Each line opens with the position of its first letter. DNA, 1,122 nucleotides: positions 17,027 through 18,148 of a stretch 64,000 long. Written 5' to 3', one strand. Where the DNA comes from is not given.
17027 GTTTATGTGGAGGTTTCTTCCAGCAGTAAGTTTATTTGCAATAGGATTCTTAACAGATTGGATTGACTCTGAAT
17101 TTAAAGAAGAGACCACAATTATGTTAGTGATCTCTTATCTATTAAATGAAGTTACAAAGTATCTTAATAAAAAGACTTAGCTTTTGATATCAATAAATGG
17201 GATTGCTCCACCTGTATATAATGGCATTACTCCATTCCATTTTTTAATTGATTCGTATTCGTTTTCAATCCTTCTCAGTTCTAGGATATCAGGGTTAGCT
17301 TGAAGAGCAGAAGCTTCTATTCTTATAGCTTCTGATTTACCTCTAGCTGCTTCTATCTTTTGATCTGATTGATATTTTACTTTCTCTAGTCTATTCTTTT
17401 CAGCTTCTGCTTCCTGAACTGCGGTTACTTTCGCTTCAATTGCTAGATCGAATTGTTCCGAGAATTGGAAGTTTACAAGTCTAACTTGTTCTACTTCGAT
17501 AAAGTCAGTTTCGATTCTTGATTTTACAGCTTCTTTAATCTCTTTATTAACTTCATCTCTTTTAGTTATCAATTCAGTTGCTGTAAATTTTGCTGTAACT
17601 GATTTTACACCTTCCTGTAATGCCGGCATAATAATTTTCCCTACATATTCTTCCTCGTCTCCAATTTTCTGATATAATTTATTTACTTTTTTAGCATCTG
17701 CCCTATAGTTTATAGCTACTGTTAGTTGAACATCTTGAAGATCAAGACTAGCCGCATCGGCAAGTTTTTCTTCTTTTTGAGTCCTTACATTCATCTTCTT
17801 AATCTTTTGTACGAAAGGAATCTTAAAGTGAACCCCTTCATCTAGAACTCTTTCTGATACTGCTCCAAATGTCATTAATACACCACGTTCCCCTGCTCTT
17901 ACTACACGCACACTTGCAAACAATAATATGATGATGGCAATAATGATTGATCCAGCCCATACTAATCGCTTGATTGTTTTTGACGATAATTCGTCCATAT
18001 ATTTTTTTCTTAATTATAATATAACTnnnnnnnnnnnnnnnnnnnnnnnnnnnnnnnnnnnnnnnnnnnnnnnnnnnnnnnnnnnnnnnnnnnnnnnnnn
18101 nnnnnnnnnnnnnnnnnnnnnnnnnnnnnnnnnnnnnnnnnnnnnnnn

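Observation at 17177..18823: Leftward operon encoding a dockerin-domain secreted protein, an NfeD-like protein and an SPFH/band-7 protein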

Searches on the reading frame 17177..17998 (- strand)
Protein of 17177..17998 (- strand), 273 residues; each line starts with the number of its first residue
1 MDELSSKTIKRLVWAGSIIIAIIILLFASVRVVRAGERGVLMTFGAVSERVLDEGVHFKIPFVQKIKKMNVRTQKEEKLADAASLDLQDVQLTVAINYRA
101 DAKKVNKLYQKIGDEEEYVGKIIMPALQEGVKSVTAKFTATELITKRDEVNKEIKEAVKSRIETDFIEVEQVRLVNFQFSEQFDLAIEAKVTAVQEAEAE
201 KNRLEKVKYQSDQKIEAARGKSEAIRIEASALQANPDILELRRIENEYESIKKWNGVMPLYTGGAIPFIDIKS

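Call 3: search_protein_families(library=pfam, proteins=[window:17177-17998:-], max_evalue=1)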
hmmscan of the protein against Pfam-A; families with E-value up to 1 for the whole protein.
window:17177-17998:- (273 aa): 3 families
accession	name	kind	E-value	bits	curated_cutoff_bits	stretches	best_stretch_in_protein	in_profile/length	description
PF01145.31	Band_7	-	8.8e-34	117.5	23.6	1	32-206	2-174/176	SPFH domain / Band 7 family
PF08647.16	BRE1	-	0.0068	16.9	27.9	1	186-234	18-66/95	BRE1 E3 ubiquitin ligase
PF13975.11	gag-asp_proteas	-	0.82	10.7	28.2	0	189-236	18-65/92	gag-polyprotein putative aspartyl protease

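Call 4: search_protein_families(library=phrogs, proteins=[window:17177-17998:-], max_evalue=0.01)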
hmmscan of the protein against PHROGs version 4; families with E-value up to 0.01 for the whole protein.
window:17177-17998:- (273 aa): 3 families
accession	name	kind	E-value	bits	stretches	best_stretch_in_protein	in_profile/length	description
phrog_200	-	other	3e-53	182.3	1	8-271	79-359/379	lipoprotein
phrog_38808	-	unknown function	4.1e-07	31.2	1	213-272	14-68/68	-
phrog_11227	-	other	0.00035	21.5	1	186-269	49-127/138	protease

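Call 10: find_encoding_contigs(protein=window:17177-17998:-, flank=10000, max_places=6)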
Protein window:17177-17998:- (273 aa): 2 contigs read that carry it; 2 places shown.
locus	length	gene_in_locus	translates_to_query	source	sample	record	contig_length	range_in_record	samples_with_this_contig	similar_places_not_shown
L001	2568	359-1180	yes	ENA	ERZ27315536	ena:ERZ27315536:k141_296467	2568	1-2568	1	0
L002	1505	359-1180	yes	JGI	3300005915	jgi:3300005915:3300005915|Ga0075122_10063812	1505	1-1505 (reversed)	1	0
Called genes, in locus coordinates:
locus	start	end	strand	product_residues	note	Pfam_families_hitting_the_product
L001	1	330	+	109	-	?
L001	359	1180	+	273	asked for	PF01145:Band_7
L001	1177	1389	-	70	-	-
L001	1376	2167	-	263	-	PF08291:Peptidase_M15_3, PF05951:Peptidase_M15_2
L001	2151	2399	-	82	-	-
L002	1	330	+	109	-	?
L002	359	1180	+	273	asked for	PF01145:Band_7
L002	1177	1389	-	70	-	-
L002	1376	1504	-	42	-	?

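Call 12: find_related_loci(query=window:17177-17998:-, collection=viral_contigs, flank=6000)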
Query window:17177-17998:- (273 aa) in viral_contigs; peptide patterns used: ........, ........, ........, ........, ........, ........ (x = any residue, [..] = any of these).
21 stretches matched a pattern, but none encodes a relative of the query by tblastn (E <= 1e-3).

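Call 14: find_homologous_proteins(query=window:17177-17998:-, max_evalue=1e-10)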
Query window:17177-17998:- (273 aa): 5727 proteins with E <= 1e-10 among 7605 candidates; the best 120 are listed.
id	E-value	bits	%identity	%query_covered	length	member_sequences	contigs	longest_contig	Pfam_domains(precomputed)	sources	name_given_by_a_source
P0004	2.7e-164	563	100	100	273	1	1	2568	PF01145.32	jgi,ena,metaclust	metaclust:\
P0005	3.7e-73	264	53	89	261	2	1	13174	PF01145.32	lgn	-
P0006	1.1e-72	263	54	90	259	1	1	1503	PF01145.32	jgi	jgi:regulator of protease activity HflC (stomatin/prohibitin superfamily)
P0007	4.0e-71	258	53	93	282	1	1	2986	PF01145.32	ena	-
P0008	5.2e-71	257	54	89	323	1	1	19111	PF01145.32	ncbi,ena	-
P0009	4.1e-70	254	48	96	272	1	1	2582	PF01145.32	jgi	jgi:prohibitin 2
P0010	5.8e-70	254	51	88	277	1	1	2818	PF01145.32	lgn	-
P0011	6.3e-70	254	49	94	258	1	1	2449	PF01145.32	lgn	-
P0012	1.0e-69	253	51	96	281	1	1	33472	PF01145.32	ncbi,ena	-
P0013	1.0e-69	253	52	95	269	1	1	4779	PF01145.32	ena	-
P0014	1.2e-69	253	52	92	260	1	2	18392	PF01145.32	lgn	-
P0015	1.5e-69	252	51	94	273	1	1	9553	PF01145.32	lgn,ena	-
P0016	3.0e-69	251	50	99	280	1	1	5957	PF01145.32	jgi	jgi:regulator of protease activity HflC (stomatin/prohibitin superfamily)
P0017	3.0e-69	251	53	90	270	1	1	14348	PF01145.32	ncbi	-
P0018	4.0e-69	251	51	95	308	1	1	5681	PF01145.32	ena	-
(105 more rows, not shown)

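Call 16: find_encoding_contigs(protein=P0005, flank=8000, max_places=2)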
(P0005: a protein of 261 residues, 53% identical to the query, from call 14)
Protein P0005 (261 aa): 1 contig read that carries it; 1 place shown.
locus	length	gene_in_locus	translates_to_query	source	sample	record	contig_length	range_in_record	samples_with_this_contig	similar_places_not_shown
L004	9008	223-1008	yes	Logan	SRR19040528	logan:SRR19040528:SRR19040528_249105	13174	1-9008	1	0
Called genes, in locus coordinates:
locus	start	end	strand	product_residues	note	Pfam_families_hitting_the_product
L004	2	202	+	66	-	?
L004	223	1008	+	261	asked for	PF01145:Band_7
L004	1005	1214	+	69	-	-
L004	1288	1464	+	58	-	-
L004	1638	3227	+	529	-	-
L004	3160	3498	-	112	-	PF01381:HTH_3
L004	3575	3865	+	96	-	-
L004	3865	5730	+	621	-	PF16510:P22_portal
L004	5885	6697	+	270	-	-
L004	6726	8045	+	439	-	-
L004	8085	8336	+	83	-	-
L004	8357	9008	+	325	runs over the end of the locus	-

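Call 17: find_encoding_contigs(protein=P0008, flank=8000, max_places=2)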
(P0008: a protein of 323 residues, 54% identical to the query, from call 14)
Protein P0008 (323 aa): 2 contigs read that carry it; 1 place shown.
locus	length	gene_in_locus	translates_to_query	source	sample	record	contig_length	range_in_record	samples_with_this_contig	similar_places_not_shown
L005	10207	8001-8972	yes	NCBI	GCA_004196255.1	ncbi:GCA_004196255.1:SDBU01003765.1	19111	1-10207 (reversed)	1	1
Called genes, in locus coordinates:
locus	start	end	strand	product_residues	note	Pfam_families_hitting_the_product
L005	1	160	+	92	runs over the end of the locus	-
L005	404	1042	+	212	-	-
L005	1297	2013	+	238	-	-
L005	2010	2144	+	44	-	-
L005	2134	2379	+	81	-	-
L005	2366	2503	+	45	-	-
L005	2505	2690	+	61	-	-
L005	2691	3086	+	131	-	-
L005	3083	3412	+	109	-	-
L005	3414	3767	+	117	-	-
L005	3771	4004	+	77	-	-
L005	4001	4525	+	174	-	PF00430:ATP-synt_B (weak)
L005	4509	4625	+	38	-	-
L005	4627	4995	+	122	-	-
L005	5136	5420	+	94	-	-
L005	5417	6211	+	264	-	-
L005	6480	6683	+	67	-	-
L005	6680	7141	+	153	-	-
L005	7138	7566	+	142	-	-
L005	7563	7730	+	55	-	-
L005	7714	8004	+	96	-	-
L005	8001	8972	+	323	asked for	PF01145:Band_7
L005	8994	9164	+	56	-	-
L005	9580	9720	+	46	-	-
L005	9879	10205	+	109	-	?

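Call 18: find_encoding_contigs(protein=P0012, flank=8000, max_places=2)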
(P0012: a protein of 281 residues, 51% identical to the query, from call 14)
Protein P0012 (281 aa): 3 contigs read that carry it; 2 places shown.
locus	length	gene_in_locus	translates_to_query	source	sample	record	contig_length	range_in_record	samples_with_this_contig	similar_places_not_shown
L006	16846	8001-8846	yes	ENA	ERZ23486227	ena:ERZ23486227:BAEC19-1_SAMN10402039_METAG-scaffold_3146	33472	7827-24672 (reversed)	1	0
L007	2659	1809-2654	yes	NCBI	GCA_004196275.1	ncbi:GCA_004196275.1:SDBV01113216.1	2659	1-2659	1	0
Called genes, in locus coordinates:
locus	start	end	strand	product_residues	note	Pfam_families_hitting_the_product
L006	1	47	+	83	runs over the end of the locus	-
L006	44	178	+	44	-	-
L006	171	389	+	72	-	-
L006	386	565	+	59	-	-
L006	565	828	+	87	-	-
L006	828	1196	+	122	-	-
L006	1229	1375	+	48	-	-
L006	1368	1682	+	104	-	-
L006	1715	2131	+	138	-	-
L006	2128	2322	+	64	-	-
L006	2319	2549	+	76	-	-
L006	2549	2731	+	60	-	-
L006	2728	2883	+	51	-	-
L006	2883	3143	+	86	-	-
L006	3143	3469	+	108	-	-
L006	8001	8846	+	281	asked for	PF01145:Band_7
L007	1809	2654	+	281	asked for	PF01145:Band_7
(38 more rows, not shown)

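Call 25: search_dna_similar(query=window:17177-17998:-, collection=phages, mode=protein, max_rows=25)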
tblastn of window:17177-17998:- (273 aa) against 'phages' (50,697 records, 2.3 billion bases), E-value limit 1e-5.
Records with a match: 351; places in all: 353; records where one place covers at least 80% of the query: 136.
Best place of each record, by identity: <60% 351.
By first word of the organism name: Pseudomonas 68; Escherichia 37; Erwinia 36; Klebsiella 33; Caulobacter 26; Streptococcus 18; Salmonella 17; Rhizobium 10; Stx2a-converting 10; Cronobacter 9; and 35 more.
By host as written in the record: - 48; Pseudomonas aeruginosa 21; Escherichia coli 15; Erwinia amylovora 14; Klebsiella pneumoniae 13; Cronobacter sakazakii 10; Pseudomonas aeruginosa PAO1 10; Caulobacter vibrioides CB15 9; and 130 more.
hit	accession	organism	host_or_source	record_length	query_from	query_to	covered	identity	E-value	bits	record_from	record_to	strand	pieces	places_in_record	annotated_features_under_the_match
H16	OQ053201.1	Burkholderia phage CSP3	Burkholderia contaminans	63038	32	271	88%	41.1%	2e-54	194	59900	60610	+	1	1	prohibitin family protein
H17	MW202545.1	Caudoviricetes sp.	Manatee Spring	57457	14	271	95%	37.6%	4e-42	159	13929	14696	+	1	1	lysogenization k protein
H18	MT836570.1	Bacteriophage sp.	human fecal samples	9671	32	264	85%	37.8%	4e-45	167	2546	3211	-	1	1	record has no annotation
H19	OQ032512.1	Acinetobacter phage nACB2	Acinetobacter halotolerans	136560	33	271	88%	34.8%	3e-34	136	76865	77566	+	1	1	protease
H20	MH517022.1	Acinetobacter phage SH-Ab 15599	Acinetobacter baumannii 15599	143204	25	272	91%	32.0%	1e-32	131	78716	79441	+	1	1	putative protease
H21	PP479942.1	Faecalibacterium phage Lelie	Faecalibacterium sp. L2-61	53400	28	270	89%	32.6%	5e-28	118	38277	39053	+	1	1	hypothetical protein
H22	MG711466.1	Faecalibacterium phage FP_Toutatis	Faecalibacterium prausnitzii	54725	27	270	89%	32.1%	3e-27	116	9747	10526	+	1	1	membrane protein, stomatin/prohibitin domain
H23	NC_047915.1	Faecalibacterium phage FP_Toutatis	Faecalibacterium prausnitzii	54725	27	270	89%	32.1%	3e-27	116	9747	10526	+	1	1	prohibitin family protein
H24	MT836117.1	Bacteriophage sp.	human fecal samples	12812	27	270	89%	31.7%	1e-26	114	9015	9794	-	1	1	record has no annotation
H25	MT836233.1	Bacteriophage sp.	human fecal samples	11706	27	273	90%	30.3%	5e-23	103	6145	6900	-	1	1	record has no annotation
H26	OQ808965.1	Fusobacterium phage vB_FnuS_FNU3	Fusobacterium nucleatum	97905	25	265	88%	30.7%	6e-23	103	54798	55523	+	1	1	putative prohibitin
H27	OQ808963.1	Fusobacterium phage vB_FnuS_FNU2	Fusobacterium nucleatum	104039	25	265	88%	30.7%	6e-23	103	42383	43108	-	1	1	putative prohibitin family protein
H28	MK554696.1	Fusobacterium phage Fnu1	Fusobacterium nucleatum ATCC 10953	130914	25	265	88%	30.7%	6e-23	103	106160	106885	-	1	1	prohibitin family protein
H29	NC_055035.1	Fusobacterium phage Fnu1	Fusobacterium nucleatum ATCC 10953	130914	25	265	88%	30.7%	6e-23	103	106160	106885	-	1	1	prohibitin family protein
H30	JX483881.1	Rhizobium phage RHEph10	Rhizobium etli CFN42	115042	12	272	96%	27.8%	3e-16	84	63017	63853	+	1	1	hypothetical protein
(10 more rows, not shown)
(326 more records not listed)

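Call 39: search_protein_families(library=padloc, proteins=[window:17177-17998:-], max_evalue=0.01)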
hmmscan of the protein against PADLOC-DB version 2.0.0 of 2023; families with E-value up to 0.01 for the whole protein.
window:17177-17998:- (273 aa): 0 families

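Call 40: search_protein_families(library=ncbifam, proteins=[window:17177-17998:-], max_evalue=0.01)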
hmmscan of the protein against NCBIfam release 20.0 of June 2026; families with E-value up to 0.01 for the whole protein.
window:17177-17998:- (273 aa): 3 families
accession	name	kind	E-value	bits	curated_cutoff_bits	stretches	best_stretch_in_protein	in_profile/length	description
TIGR01932.1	hflC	equivalog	8.6e-11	41.2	134.4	1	18-171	8-172/318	protease modulator HflC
NF008259.0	PRK11029.1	equivalog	7.2e-10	38.3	427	1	18-82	8-78/334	protease modulator HflC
TIGR01933.1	hflK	equivalog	1.3e-09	37.9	159.4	1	31-235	2-206/261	FtsH protease activity modulator HflK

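Call 65: search_solved_structures(query=window:17177-17998:-, max_evalue=0.001)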
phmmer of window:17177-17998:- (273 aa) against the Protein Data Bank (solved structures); distinct sequences matched with E-value up to 0.001: 14.
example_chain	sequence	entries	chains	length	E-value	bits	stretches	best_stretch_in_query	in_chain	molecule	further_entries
8rrh_B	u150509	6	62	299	6.5e-30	107.9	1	10-246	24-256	Prohibitin-2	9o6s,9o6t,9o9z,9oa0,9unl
8rrh_A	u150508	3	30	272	1.9e-28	103.1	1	29-246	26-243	Prohibitin 1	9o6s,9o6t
9unl_E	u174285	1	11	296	2.4e-28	102.8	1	30-246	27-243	Prohibitin 1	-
9o9z_A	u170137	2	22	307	2.8e-28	102.5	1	29-246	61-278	Prohibitin 1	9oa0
9urz_B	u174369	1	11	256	6.8e-28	101.3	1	23-249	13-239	Prohibitin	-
9urz_D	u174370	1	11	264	2.4e-22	83.1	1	33-247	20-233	Prohibitin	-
8j4i_A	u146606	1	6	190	1.8e-15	60.6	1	10-179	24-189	Prohibitin-2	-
9paw_XB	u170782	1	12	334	1.6e-10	44.4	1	17-160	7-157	Modulator of FtsH protease HflC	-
7vhp_G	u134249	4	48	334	3.1e-10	43.4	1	17-160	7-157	Modulator of FtsH protease HflC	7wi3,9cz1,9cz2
7vhq_G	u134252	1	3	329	3.5e-10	43.3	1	17-160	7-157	Modulator of FtsH protease HflC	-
6iqe_A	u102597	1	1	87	8.4e-08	35.5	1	178-246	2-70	Prohibitin-2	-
7vhq_E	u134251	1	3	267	8.6e-07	32.2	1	21-240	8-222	Protein HflK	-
7vhp_E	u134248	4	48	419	2.2e-06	30.9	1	21-239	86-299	Protein HflK | Modulator of FtsH protease HflK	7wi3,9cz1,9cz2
9paw_XA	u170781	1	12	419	4.4e-06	29.9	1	21-240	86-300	Protein HflK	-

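Call 80: get_annotated_region(hit=H16, flank=3000)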
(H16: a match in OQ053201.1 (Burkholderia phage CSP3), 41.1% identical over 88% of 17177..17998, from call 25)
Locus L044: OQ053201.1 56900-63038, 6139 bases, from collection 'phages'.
description: Burkholderia phage CSP3, complete genome.
organism: Burkholderia phage CSP3 (NCBI taxid 3017166)
taxonomy: Viruses; Duplodnaviria; Heunggongvirae; Uroviricota; Caudoviricetes; Lessievirus
host: Burkholderia contaminans; source: soil; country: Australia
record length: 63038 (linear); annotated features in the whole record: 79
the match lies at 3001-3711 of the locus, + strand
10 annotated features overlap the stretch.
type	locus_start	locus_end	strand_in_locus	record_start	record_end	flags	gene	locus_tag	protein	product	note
CDS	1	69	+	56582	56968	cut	-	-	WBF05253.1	helicase-like protein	-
CDS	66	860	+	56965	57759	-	-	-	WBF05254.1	replication initator protein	-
CDS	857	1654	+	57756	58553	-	-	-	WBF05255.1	DnaC-like protein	-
CDS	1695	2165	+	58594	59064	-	-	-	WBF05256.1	palmitoyltransferase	-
CDS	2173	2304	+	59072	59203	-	-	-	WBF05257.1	hypothetical protein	-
CDS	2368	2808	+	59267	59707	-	-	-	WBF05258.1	hypothetical protein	-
CDS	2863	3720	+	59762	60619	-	-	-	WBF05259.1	prohibitin family protein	-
CDS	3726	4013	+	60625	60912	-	-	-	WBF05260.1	hypothetical protein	-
CDS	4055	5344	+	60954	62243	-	-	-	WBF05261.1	hypothetical protein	-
CDS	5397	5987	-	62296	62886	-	-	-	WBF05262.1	hypothetical protein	-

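Call 81: get_annotated_region(hit=H22, flank=3000)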
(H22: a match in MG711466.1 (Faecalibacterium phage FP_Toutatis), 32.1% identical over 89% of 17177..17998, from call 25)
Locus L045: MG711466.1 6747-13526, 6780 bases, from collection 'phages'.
description: Faecalibacterium phage FP_Toutatis, complete genome.
organism: Faecalibacterium phage FP_Toutatis (NCBI taxid 2070187)
taxonomy: Viruses; Duplodnaviria; Heunggongvirae; Uroviricota; Caudoviricetes; Toutatisvirus; Toutatisvirus toutatis
host: Faecalibacterium prausnitzii; source: -; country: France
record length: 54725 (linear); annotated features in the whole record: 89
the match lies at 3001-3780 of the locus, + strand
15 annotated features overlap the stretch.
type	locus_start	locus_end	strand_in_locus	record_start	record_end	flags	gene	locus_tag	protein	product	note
CDS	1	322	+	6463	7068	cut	-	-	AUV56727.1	DNA-cytosine methyltransferase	rasttk_feature_creation_tool=prodigal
CDS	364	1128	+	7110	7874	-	-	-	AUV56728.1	DNA-cytosine methyltransferase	rasttk_feature_creation_tool=glimmer3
CDS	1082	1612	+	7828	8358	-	-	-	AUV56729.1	hypothetical protein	rasttk_feature_creation_tool=prodigal; FIG00515836: hypothetical protein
CDS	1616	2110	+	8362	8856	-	-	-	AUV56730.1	hypothetical protein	rasttk_feature_creation_tool=prodigal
CDS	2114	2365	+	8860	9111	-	-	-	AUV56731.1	hypothetical protein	rasttk_feature_creation_tool=prodigal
CDS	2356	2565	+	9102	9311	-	-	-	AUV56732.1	hypothetical protein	rasttk_feature_creation_tool=prodigal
CDS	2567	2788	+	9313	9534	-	-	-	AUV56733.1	hypothetical protein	rasttk_feature_creation_tool=prodigal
CDS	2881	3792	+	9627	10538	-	-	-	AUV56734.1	membrane protein, stomatin/prohibitin domain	rasttk_feature_creation_tool=prodigal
CDS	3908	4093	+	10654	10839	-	-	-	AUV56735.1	hypothetical protein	rasttk_feature_creation_tool=prodigal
CDS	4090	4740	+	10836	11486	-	-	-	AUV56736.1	hypothetical protein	rasttk_feature_creation_tool=prodigal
CDS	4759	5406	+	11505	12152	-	-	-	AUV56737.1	hypothetical protein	rasttk_feature_creation_tool=prodigal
CDS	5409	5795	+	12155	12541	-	-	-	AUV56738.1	hypothetical protein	rasttk_feature_creation_tool=prodigal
CDS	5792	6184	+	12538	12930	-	-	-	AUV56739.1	hypothetical protein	rasttk_feature_creation_tool=prodigal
CDS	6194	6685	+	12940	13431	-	-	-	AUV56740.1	transcriptional regulator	rasttk_feature_creation_tool=prodigal; Transcriptional regulator, GntR family domain / Aspartate aminotransferase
CDS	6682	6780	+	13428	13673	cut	-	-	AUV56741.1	hypothetical protein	rasttk_feature_creation_tool=prodigal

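Call 82: get_annotated_region(hit=H17, flank=3000)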
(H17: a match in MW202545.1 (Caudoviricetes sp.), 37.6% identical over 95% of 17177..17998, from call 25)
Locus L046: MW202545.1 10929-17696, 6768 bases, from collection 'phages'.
description: Siphoviridae sp. isolate ctpbd312, complete genome.
organism: Caudoviricetes sp. (NCBI taxid 2832643)
taxonomy: Viruses; Duplodnaviria; Heunggongvirae; Uroviricota; Caudoviricetes
host: -; source: Manatee Spring; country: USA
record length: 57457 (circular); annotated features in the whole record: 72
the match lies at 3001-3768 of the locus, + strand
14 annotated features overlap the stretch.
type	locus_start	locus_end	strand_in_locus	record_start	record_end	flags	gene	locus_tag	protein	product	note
CDS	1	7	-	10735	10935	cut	-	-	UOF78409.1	putative antitoxin of bacterial toxin-antitoxin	-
CDS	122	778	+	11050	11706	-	-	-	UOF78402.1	phage associated protein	-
CDS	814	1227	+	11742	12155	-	-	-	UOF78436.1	restriction endonuclease paci restriction endonuclease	-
CDS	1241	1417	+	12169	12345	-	-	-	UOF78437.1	hypothetical protein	-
CDS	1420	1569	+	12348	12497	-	-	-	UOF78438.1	hypothetical protein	-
CDS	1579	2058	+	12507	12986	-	-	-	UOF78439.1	hypothetical protein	-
CDS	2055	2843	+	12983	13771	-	-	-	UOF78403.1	putative nuclease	-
CDS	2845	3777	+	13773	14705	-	-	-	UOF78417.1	lysogenization k protein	-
CDS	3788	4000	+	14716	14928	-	-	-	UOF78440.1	hypothetical protein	-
CDS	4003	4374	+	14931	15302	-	-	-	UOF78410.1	sf6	-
CDS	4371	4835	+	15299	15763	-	-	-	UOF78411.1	hypothetical protein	-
CDS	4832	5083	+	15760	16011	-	-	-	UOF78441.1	hypothetical protein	-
CDS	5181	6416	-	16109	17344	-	-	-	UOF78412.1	transglycosylase slt domain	-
CDS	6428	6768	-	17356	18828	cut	-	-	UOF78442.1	hypothetical protein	-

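Call 88: search_protein_families(library=pfam, proteins=[L005:7714-8004:+], max_evalue=0.001)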
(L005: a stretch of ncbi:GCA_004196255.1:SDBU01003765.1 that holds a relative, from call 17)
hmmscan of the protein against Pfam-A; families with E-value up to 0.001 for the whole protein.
L005:7714-8004:+ (96 aa): 0 families
